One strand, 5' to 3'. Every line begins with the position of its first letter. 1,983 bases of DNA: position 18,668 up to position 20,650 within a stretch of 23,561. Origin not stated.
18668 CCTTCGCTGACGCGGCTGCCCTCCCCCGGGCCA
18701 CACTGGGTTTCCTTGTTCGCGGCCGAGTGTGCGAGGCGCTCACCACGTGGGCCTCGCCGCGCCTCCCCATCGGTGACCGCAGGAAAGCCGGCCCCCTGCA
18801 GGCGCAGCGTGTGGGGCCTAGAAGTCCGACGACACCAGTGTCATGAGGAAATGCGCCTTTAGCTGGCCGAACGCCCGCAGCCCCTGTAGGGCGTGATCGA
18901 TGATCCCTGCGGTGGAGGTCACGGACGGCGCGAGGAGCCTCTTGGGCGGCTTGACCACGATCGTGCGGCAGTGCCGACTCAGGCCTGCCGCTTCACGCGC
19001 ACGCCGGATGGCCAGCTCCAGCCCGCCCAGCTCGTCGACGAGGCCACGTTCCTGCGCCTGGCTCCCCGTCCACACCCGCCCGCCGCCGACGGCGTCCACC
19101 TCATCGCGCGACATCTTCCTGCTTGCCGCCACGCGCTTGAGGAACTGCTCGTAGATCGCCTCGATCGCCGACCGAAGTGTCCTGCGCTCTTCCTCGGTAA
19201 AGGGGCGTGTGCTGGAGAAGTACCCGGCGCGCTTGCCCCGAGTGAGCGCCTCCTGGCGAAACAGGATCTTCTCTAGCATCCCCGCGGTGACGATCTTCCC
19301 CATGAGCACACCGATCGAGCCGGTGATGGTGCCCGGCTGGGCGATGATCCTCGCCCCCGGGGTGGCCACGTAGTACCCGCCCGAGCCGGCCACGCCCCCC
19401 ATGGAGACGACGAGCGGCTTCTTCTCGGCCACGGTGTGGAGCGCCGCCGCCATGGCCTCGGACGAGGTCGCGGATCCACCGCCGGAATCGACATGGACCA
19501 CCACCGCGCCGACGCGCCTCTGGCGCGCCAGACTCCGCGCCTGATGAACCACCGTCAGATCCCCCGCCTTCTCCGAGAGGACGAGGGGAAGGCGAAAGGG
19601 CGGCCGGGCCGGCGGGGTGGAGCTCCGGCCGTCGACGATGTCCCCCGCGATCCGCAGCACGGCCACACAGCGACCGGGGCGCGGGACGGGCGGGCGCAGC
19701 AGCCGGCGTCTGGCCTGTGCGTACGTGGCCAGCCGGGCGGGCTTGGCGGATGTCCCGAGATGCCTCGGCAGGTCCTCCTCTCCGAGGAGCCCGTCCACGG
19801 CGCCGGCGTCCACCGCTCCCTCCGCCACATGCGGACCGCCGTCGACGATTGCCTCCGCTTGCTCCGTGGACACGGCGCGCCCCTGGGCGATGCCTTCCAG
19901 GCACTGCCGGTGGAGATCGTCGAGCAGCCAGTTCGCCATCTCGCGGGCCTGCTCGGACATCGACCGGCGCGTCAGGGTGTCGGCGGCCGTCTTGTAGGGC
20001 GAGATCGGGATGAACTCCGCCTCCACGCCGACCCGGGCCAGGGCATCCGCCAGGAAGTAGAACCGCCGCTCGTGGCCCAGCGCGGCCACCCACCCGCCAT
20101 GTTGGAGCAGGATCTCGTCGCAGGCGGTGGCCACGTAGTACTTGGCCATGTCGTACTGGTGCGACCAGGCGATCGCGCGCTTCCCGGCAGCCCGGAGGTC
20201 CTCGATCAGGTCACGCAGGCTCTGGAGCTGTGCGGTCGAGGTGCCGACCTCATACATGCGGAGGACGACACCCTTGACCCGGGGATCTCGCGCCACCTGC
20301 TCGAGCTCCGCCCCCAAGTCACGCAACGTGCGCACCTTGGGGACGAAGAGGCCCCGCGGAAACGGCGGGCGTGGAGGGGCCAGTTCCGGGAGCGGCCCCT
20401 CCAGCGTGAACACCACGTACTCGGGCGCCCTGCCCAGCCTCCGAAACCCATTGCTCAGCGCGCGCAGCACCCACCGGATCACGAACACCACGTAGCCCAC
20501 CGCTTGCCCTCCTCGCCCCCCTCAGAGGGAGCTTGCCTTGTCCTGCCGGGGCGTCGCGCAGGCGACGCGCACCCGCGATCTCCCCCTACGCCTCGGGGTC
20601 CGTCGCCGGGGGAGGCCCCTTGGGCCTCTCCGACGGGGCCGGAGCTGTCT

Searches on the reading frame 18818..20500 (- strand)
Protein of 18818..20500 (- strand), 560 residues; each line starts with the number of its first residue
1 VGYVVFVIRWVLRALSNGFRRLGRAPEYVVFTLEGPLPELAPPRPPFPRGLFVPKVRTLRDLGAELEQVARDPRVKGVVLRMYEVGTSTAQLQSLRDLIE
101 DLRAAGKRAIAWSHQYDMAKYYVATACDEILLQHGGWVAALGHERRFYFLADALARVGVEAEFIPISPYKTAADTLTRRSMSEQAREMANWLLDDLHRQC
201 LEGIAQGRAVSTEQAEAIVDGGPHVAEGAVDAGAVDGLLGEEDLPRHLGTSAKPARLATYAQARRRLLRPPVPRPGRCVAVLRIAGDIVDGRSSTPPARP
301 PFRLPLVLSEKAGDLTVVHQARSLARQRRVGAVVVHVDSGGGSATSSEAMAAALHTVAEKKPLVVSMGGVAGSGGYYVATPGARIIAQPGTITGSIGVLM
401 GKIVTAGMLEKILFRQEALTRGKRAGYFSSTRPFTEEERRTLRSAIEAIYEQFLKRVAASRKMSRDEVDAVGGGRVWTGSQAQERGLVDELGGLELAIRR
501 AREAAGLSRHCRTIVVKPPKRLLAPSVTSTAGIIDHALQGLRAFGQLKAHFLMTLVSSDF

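Call 3: search_protein_families(library=pfam, proteins=[window:18818-20500:-], max_evalue=0.01)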
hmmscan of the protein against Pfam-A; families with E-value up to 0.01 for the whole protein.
window:18818-20500:- (560 aa): 1 family
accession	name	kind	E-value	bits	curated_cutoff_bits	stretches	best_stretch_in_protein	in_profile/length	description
PF01343.23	Peptidase_S49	-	2.3e-64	216.4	24.9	2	357-507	3-153/154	Peptidase family S49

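Call 4: search_protein_families(library=ncbifam, proteins=[window:18818-20500:-], max_evalue=0.01)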
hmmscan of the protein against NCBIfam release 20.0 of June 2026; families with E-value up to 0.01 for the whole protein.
window:18818-20500:- (560 aa): 5 families
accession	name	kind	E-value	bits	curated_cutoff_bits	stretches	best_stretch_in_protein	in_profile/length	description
TIGR00705.1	SppA_67K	equivalog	3.3e-75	253.6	311.45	2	311-508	331-528/590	signal peptide peptidase SppA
TIGR00706.1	SppA_dom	equivalog_domain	7.3e-63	212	155.45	2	282-505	5-207/208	signal peptide peptidase SppA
NF008195.0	PRK10949.1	equivalog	2.6e-58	197.7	746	1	59-509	97-544/618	signal peptide peptidase SppA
NF008745.0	PRK11778.1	equivalog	7.7e-20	71.3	259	1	331-493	131-292/345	protease SohB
NF045542.1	Clp_rel_HeadMat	equivalog_domain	0.00033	20.7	120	1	322-389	25-91/165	head maturation protease, ClpP-related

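Call 17: find_homologous_proteins(query=window:18818-20500:-)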
Query window:18818-20500:- (560 aa): 3939 proteins with E <= 0.001 among 8000 candidates; the best 120 are listed.
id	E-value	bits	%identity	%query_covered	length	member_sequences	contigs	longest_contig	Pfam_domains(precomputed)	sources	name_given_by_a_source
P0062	0.0e+0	1229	100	100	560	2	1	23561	PF01343.24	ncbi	-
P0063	0.0e+0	1079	87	100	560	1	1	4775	PF01343.24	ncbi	-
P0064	1.5e-269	913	72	100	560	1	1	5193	PF01343.24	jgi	-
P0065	1.2e-256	871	69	100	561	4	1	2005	PF01343.24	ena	-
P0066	5.8e-252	855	69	99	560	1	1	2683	PF01343.24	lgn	-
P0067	7.7e-251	851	69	99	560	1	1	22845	PF01343.24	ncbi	ncbi:signal peptide peptidase SppA [Candidatus Bipolaricaulota bacterium]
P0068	3.5e-249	846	69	100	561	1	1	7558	PF01343.24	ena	-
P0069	8.7e-249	845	68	100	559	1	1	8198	PF01343.24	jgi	-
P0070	1.7e-248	844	68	100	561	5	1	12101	PF01343.24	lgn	-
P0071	3.6e-247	839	68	99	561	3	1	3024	PF01343.24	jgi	jgi:protease IV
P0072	9.3e-247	838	70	96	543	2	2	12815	PF01343.24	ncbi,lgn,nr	ncbi:signal peptide peptidase SppA [Candidatus Bipolaricaulota bacterium]|nr:signal peptide peptidas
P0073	6.6e-246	835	66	100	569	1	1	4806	PF01343.24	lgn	-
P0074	2.5e-245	833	67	99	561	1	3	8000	PF01343.24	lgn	-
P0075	1.5e-244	831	66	100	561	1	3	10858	PF01343.24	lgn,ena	-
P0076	7.4e-242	822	65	100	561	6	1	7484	PF01343.24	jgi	-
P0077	6.6e-239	812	65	99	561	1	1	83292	PF25145.2,PF01343.24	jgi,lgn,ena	-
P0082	1.6e-236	804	64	100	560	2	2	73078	PF01343.24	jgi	jgi:protease IV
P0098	3.4e-213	727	59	100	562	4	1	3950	PF25145.2,PF01343.24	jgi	-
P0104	3.3e-208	711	60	100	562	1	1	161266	PF25145.2,PF01343.24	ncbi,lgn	-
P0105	1.1e-207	709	61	97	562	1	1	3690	PF25145.2,PF01343.24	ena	-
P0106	2.9e-207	708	61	97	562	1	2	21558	PF25145.2,PF01343.24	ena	-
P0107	6.2e-207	707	61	97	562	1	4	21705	PF25145.2,PF01343.24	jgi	-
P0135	6.7e-183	627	55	97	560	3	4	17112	PF25145.2,PF01343.24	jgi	-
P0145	2.0e-178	613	55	100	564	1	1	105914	PF01343.24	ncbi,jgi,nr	ncbi:MAG: S49 family peptidase [Candidatus Acetothermia bacterium]|jgi:protease-4|nr:S49 family pept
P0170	1.6e-171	590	52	99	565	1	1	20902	PF25145.2,PF01343.24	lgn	-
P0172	1.9e-171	589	51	98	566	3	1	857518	PF25145.2,PF01343.24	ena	-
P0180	9.6e-170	584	52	98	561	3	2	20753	PF25145.2,PF01343.24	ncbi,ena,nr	ncbi:MAG: signal peptide peptidase SppA [Anaerolineae bacterium]|nr:signal peptide peptidase SppA [A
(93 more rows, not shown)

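Call 18: find_encoding_contigs(protein=P0063, flank=10000, max_places=3)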
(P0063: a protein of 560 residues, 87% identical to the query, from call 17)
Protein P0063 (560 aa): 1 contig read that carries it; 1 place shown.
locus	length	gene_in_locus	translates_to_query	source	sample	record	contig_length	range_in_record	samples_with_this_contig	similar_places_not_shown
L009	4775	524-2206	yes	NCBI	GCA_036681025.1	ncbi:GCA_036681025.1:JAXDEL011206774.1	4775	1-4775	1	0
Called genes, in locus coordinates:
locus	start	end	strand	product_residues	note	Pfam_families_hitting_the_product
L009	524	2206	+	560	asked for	PF01343:Peptidase_S49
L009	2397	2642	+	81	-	PF13508:Acetyltransf_7 (weak)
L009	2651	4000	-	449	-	PF20706:GT4-conflict, PF00534:Glycos_transf_1, PF13692:Glyco_trans_1_4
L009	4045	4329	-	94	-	-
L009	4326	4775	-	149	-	?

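Call 19: find_encoding_contigs(protein=P0067, flank=6000, max_places=3)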
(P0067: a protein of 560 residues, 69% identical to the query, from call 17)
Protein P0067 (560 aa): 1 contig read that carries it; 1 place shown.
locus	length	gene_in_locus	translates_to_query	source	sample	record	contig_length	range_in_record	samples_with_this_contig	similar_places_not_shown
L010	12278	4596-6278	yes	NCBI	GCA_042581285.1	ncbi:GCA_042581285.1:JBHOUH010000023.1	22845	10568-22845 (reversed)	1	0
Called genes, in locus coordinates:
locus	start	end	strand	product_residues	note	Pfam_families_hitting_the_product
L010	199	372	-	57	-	-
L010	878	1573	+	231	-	-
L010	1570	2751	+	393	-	PF00108:Thiolase_N, PF22691:Thiolase_C_1, PF02803:Thiolase_C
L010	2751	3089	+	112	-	PF12172:zf-ChsH2, PF01796:OB_ChsH2_C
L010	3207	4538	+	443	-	PF00890:FAD_binding_2 (faint), PF01134:GIDA (faint), PF01266:DAO, PF01494:FAD_binding_3 (faint), PF01593:Amino_oxidase (faint), PF03486:HI0933_like (weak), PF07992:Pyr_redox_2 (faint), PF21688:FAD-depend_C, +1 more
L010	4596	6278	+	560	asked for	PF01343:Peptidase_S49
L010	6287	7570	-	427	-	PF11806:Enterochelin_N, PF00756:Esterase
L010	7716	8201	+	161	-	PF22381:Staph_reg_Sar_Rot (weak), PF01047:MarR, PF12802:MarR_2, PF13463:HTH_27 (faint)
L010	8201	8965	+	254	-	PF00881:Nitroreductase (weak)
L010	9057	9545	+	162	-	PF12867:DinB_2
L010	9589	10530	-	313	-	PF01841:Transglut_core (weak)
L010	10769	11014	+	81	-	PF06305:LapA_dom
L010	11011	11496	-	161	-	PF12675:DUF3795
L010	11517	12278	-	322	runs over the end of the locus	-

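Call 20: find_encoding_contigs(protein=P0064, flank=6000, max_places=3)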
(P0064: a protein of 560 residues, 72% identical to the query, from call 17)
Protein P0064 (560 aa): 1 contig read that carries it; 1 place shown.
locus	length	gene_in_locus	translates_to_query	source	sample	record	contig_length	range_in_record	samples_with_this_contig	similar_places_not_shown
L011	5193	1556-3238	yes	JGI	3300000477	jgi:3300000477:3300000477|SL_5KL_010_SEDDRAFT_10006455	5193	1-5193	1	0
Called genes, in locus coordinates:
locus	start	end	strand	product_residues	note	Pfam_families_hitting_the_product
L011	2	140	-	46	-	?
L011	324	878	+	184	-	-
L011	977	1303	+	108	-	-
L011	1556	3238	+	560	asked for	PF01343:Peptidase_S49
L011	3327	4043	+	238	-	PF13230:GATase_4, PF13522:GATase_6 (weak)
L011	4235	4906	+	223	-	PF01625:PMSR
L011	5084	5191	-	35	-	?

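Call 22: find_encoding_contigs(protein=P0062, flank=10000, max_places=3)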
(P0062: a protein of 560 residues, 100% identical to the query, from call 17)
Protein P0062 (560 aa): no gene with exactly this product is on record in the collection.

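Call 27: search_solved_structures(query=window:18818-20500:-, show_alignments=2)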
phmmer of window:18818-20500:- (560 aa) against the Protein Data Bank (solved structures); distinct sequences matched with E-value up to 0.001: 3.
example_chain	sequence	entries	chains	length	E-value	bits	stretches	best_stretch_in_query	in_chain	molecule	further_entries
3bez_A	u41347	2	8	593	1.7e-44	155.6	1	59-509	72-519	Protease 4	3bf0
3rst_A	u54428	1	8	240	6e-29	104.3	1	327-497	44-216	Signal peptide peptidase sppA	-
4kwb_A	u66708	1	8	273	7.9e-29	103.9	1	326-497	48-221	Signal peptide peptidase SppA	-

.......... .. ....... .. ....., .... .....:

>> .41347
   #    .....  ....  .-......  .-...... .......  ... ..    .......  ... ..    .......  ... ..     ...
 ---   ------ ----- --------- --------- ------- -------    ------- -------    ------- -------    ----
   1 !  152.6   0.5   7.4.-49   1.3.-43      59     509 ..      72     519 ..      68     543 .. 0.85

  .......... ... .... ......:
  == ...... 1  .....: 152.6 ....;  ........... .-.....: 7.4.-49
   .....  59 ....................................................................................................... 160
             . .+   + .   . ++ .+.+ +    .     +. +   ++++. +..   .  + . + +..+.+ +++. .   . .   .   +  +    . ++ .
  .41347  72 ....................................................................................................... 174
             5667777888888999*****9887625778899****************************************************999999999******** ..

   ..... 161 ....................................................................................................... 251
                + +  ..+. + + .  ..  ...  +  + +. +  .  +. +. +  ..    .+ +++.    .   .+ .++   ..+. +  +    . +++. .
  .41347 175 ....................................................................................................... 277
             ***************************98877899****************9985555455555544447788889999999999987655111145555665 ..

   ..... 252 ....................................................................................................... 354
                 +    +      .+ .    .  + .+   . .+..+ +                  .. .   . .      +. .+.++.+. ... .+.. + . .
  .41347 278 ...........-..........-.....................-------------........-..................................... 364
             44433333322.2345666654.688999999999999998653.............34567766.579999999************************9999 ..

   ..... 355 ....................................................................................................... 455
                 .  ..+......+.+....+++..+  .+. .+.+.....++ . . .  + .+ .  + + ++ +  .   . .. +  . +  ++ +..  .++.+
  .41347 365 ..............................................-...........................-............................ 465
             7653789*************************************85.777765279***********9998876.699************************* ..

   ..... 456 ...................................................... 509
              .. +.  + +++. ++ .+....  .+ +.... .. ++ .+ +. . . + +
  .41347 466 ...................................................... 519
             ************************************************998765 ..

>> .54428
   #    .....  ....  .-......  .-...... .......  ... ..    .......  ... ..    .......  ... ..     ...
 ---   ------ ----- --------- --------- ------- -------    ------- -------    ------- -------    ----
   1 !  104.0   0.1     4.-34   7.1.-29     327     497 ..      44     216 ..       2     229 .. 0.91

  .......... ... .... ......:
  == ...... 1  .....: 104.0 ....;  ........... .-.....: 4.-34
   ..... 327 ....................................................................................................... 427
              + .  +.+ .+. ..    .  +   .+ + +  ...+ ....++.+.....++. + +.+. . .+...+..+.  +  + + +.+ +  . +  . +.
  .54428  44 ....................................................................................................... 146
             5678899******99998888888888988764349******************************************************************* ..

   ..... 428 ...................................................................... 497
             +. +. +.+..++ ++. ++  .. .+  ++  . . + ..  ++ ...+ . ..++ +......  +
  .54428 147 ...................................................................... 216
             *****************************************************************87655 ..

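Call 42: search_protein_families(library=pfam, proteins=[window:18818-20500:-, P0077], max_evalue=1)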
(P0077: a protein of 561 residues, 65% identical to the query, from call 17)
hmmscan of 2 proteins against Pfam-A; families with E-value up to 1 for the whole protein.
window:18818-20500:- (560 aa): 6 families
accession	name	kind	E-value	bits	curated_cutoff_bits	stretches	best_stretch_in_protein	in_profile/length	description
PF01343.23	Peptidase_S49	-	2.3e-64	216.4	24.9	2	357-507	3-153/154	Peptidase family S49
PF25145.1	NfeD1b_N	-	0.016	15.2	40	1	318-402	19-101/189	NfeD1b, N-terminal domain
PF00549.24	Ligase_CoA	-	0.035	14.7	24.5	0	319-371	40-94/128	CoA-ligase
PF06309.17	Torsin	-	0.046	14.3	27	1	349-380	40-71/127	Torsin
PF09850.14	DotU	-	0.09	12.8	27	1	93-134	30-71/205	Type VI secretion system protein DotU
PF00574.28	CLP_protease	-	0.14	12.4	20.2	1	317-382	33-96/182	Clp protease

P0077 (561 aa): 6 families
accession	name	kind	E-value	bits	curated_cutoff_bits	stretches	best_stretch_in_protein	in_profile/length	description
PF01343.23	Peptidase_S49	-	1.2e-67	227.1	24.9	2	357-507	3-153/154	Peptidase family S49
PF25145.1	NfeD1b_N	-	9.1e-06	25.8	40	1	321-402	22-101/189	NfeD1b, N-terminal domain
PF00574.28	CLP_protease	-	0.0019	18.5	20.2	1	319-383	35-97/182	Clp protease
PF00549.24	Ligase_CoA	-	0.014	16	24.5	1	322-372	43-96/128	CoA-ligase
PF01058.29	Oxidored_q6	-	0.063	13.5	27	1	341-383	48-90/128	NADH ubiquinone oxidoreductase, 20 Kd subunit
PF13529.12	Peptidase_C39_2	-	0.17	12.9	24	0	343-374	82-112/143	Peptidase_C39 like family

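Call 43: search_protein_families(library=padloc, proteins=[window:18818-20500:-], max_evalue=0.01)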
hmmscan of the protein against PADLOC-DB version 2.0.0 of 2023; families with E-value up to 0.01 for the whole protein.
window:18818-20500:- (560 aa): 0 families

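Call 44: search_protein_families(library=phrogs, proteins=[window:18818-20500:-], max_evalue=0.001)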
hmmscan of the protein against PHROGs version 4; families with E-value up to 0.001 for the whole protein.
window:18818-20500:- (560 aa): 3 families
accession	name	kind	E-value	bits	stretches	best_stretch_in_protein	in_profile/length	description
phrog_53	-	head and packaging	1.2e-47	164.4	2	317-504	104-291/583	head maturation protease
phrog_33023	-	unknown function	1.8e-14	54.4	1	321-500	102-283/507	-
phrog_4759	-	unknown function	6.2e-08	33.6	0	328-411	121-204/209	-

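Call 47: find_encoding_contigs(protein=P0082, flank=6000, max_places=2)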
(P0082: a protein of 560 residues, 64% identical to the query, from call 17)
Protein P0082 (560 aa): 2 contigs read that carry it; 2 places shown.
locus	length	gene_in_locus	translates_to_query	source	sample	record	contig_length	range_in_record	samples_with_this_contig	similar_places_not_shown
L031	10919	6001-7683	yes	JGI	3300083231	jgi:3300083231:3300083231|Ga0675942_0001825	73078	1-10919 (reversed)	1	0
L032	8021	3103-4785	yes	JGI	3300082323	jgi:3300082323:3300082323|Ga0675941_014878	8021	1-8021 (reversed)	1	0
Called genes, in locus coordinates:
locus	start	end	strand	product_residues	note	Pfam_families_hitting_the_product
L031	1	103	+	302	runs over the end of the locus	PF00892:EamA, PF03151:TPT (faint), PF00892:EamA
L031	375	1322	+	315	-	-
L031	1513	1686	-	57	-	-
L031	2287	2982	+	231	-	-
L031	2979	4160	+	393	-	PF00108:Thiolase_N, PF22691:Thiolase_C_1, PF02803:Thiolase_C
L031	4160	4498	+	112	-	PF12172:zf-ChsH2 (weak), PF01796:OB_ChsH2_C (weak)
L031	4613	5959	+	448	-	PF00890:FAD_binding_2 (weak), PF01134:GIDA (faint), PF01266:DAO, PF01494:FAD_binding_3 (faint), PF01946:Thi4 (weak), PF03486:HI0933_like (weak), PF07992:Pyr_redox_2 (weak), PF21688:FAD-depend_C, +2 more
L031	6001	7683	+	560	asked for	PF01343:Peptidase_S49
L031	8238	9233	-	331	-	-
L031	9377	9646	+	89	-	PF06305:LapA_dom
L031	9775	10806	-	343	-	PF05960:DUF885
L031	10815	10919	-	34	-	?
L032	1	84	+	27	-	?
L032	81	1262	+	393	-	PF00108:Thiolase_N, PF22691:Thiolase_C_1, PF02803:Thiolase_C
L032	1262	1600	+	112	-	PF12172:zf-ChsH2 (weak), PF01796:OB_ChsH2_C (weak)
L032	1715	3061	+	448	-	PF00890:FAD_binding_2 (weak), PF01134:GIDA (faint), PF01266:DAO, PF01494:FAD_binding_3 (faint), PF01946:Thi4 (weak), PF03486:HI0933_like (weak), PF07992:Pyr_redox_2 (weak), PF21688:FAD-depend_C, +2 more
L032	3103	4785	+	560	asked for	PF01343:Peptidase_S49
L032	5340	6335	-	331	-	-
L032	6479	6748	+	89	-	PF06305:LapA_dom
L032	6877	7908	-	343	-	PF05960:DUF885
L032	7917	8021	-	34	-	?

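Call 48: find_encoding_contigs(protein=P0145, flank=6000, max_places=2)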
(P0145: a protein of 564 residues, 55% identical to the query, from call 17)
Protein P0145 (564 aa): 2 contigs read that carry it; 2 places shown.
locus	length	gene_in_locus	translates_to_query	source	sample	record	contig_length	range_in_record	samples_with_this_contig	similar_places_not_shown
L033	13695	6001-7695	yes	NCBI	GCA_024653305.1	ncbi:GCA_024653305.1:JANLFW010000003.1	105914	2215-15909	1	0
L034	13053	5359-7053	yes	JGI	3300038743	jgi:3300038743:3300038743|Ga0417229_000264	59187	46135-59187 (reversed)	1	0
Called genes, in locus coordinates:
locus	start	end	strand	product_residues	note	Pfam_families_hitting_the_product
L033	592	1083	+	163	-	PF01734:Patatin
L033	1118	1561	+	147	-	PF03551:PadR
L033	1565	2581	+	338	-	PF00005:ABC_tran, PF13304:AAA_21 (weak), PF13732:DrrA1-3_C (weak)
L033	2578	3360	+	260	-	PF01061:ABC2_membrane, PF12679:ABC2_membrane_2, PF12698:ABC2_membrane_3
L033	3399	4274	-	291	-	PF00781:DAGK_cat, PF19279:YegS_C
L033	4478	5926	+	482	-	PF00587:tRNA-synt_2b, PF03129:HGTP_anticodon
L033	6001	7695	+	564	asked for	PF01343:Peptidase_S49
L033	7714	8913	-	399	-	PF00330:Aconitase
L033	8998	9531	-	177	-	PF01966:HD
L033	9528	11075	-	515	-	PF04223:CitF, PF13336:AcetylCoA_hyd_C (faint)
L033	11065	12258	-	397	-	PF06857:ACP, PF03328:HpcH_HpaI, PF15617:C-C_Bond_Lyase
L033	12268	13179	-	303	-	PF02729:OTCace_N, PF00185:OTCace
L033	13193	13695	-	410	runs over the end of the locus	PF03435:Sacchrp_dh_NADP, PF16653:Sacchrp_dh_C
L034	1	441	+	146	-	PF01734:Patatin (weak)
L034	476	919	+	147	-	PF03551:PadR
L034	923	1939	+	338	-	PF00005:ABC_tran, PF13304:AAA_21 (weak), PF13732:DrrA1-3_C (weak)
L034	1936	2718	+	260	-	PF01061:ABC2_membrane, PF12679:ABC2_membrane_2, PF12698:ABC2_membrane_3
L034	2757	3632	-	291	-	PF00781:DAGK_cat, PF19279:YegS_C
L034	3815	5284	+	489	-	PF00587:tRNA-synt_2b, PF03129:HGTP_anticodon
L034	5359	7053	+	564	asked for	PF01343:Peptidase_S49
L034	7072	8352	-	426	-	PF00330:Aconitase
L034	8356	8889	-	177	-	PF01966:HD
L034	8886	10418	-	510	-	PF04223:CitF, PF13336:AcetylCoA_hyd_C (faint)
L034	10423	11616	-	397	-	PF06857:ACP, PF03328:HpcH_HpaI, PF15617:C-C_Bond_Lyase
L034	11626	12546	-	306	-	PF02729:OTCace_N, PF00185:OTCace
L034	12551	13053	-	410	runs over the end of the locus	PF03435:Sacchrp_dh_NADP, PF16653:Sacchrp_dh_C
